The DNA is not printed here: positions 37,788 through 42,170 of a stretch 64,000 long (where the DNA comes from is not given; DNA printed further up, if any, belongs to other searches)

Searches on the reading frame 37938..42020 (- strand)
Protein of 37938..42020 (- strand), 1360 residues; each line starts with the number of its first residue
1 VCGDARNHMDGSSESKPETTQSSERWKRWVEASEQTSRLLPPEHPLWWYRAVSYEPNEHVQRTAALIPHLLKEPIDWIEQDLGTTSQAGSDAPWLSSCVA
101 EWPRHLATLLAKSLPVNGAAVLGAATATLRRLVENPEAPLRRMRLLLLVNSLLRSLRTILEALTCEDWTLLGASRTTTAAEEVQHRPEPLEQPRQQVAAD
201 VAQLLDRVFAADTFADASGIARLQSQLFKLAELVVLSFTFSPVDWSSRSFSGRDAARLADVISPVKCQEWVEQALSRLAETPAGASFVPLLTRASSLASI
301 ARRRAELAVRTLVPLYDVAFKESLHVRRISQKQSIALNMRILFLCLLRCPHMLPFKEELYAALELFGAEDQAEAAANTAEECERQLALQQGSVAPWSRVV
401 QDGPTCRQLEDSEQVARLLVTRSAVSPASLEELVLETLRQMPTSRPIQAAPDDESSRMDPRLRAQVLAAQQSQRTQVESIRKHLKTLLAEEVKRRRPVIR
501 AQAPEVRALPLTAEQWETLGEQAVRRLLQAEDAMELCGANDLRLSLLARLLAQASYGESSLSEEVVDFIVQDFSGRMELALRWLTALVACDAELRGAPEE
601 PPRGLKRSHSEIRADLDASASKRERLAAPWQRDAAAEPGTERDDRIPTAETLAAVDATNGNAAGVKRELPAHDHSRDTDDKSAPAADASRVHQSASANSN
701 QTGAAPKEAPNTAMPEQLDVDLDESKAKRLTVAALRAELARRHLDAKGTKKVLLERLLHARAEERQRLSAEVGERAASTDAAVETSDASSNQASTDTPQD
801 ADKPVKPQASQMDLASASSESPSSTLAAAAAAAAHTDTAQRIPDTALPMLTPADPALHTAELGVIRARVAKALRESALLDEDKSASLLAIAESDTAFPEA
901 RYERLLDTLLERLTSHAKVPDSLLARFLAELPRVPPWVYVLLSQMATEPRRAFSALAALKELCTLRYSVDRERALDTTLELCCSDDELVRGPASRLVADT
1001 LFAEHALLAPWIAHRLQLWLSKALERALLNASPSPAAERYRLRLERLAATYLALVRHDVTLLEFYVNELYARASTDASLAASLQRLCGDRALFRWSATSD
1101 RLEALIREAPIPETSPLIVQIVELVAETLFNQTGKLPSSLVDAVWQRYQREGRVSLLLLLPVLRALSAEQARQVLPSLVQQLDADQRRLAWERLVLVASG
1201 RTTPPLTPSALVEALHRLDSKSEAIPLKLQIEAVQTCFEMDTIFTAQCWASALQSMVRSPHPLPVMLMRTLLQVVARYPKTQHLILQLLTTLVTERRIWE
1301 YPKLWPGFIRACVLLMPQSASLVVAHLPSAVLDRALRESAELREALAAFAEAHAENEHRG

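Call 13: search_protein_families(library=pfam, proteins=[window:37938-42020:-], max_evalue=0.001)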
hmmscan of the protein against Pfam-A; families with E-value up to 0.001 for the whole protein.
window:37938-42020:- (1360 aa): 3 families
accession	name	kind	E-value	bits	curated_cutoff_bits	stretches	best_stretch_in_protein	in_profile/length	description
PF12295.13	Symplekin_C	-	2e-35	122.8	25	1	1158-1337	4-180/182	Symplekin tight junction protein C terminal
PF02037.33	SAP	-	1.6e-07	31.2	23.9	1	728-760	3-35/37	SAP domain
PF11935.14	SYMPK_PTA1_N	-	3.3e-05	24.1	25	0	226-381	58-225/229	Symplekin/PTA1 N-terminal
